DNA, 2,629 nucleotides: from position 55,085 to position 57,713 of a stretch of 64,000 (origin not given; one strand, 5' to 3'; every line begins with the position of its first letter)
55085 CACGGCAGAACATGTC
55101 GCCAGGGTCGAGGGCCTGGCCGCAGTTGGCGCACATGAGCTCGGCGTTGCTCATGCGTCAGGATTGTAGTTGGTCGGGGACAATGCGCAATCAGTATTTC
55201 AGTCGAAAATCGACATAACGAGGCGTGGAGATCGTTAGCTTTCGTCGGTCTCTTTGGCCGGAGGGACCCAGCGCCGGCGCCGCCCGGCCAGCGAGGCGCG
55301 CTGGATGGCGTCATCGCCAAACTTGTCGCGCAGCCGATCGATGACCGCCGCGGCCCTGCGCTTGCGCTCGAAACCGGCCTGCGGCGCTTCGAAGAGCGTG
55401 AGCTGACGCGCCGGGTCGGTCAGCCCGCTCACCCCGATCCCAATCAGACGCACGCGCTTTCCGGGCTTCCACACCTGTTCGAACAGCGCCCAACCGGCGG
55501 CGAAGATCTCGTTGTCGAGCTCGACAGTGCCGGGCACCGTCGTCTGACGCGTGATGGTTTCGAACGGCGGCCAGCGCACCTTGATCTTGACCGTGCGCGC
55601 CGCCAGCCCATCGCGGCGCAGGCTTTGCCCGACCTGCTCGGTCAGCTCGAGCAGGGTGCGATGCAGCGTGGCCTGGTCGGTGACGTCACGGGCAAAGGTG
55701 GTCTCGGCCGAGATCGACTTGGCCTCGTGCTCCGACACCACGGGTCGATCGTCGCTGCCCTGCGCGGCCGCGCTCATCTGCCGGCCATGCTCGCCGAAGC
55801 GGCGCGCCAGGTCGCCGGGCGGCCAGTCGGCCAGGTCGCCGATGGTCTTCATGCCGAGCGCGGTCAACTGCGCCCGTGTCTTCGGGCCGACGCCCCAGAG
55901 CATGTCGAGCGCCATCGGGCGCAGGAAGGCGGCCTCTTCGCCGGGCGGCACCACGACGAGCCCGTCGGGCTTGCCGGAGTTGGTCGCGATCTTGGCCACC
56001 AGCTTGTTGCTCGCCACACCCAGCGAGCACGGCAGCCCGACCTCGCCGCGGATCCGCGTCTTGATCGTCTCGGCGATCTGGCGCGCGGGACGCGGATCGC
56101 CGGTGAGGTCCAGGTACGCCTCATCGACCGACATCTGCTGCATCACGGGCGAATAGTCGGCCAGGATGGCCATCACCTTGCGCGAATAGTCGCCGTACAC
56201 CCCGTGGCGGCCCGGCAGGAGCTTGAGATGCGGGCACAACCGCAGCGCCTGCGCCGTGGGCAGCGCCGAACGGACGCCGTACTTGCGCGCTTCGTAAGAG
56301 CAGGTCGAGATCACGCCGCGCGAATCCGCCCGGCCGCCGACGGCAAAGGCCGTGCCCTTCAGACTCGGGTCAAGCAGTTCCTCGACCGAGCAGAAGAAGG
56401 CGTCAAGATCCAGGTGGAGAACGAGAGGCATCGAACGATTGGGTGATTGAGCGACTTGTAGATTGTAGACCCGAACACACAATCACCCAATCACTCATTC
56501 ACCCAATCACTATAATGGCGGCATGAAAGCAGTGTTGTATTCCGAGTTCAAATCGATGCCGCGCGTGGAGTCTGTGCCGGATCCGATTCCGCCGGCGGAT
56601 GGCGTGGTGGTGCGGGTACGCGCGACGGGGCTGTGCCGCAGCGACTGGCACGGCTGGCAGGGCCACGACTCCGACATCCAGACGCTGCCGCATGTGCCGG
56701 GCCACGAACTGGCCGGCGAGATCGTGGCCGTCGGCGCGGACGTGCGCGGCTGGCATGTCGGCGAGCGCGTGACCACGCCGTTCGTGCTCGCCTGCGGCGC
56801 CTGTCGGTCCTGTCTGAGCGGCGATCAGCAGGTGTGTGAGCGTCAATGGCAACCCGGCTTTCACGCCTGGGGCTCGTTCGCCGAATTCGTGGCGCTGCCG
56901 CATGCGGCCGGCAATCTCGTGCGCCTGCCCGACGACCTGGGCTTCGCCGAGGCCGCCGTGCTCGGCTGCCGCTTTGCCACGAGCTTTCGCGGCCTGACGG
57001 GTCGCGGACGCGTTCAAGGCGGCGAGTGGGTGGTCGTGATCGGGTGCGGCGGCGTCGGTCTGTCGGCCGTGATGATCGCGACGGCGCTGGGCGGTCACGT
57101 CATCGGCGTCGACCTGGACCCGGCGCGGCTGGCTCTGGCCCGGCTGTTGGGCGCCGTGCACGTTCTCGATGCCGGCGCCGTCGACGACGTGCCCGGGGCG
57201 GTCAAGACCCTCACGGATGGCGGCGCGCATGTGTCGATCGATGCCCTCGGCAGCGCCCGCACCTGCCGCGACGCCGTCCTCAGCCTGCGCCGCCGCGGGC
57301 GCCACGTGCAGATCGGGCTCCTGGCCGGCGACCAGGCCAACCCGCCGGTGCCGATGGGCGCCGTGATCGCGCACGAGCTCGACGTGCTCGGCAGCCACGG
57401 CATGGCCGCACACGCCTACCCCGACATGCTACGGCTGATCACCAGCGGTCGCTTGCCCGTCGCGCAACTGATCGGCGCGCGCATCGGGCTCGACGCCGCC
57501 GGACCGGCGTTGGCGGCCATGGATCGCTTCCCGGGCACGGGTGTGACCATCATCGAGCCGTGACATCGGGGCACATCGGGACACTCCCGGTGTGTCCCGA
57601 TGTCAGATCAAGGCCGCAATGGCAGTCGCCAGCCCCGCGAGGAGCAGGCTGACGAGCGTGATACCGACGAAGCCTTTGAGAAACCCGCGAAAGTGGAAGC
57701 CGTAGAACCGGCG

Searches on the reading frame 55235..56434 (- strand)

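Call 44: search_protein_families(library=pfam, proteins=[window:55235-56434:-], max_evalue=0.001)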
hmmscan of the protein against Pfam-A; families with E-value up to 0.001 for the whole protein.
window:55235-56434:- (399 aa): 4 families
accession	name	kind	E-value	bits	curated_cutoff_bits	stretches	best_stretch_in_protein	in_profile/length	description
PF00817.25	IMS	-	2.8e-45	154.3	23.2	1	8-152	1-148/148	impB/mucB/samB family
PF11799.13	IMS_C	-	6.2e-31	107.5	20.7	1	239-347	2-109/109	impB/mucB/samB family C-terminal domain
PF11798.14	IMS_HHH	-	2.4e-05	24.7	24.4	1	164-194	1-31/32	IMS family HHH motif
PF21999.2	IMS_HHH_1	-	0.00016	22.5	27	1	179-228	3-53/53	DNA polymerase-iota, thumb domain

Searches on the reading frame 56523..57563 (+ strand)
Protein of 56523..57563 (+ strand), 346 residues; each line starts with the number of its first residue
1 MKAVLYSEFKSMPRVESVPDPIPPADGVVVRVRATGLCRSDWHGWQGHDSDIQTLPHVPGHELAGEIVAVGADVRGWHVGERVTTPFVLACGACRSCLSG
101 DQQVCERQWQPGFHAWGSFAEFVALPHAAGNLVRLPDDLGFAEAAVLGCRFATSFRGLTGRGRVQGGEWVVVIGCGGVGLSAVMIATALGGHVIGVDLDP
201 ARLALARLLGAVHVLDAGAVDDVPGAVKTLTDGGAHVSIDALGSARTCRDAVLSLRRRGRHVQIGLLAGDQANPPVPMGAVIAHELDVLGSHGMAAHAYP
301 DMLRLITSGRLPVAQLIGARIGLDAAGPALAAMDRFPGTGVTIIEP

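Call 44: search_protein_families(library=pfam, proteins=[window:56523-57563:+], max_evalue=0.001)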
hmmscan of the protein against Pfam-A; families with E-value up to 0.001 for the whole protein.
window:56523-57563:+ (346 aa): 3 families
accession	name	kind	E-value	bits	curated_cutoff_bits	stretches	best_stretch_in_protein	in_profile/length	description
PF08240.17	ADH_N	-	1.4e-28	99.7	23.5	1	26-137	3-104/104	Alcohol dehydrogenase GroES-like domain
PF00107.32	ADH_zinc_N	-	4.6e-28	98.2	31.8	1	177-307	1-128/129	Zinc-binding dehydrogenase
PF01262.27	AlaDh_PNT_C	-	0.00027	20.9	23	1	169-206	30-67/214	Alanine dehydrogenase/PNT, C-terminal domain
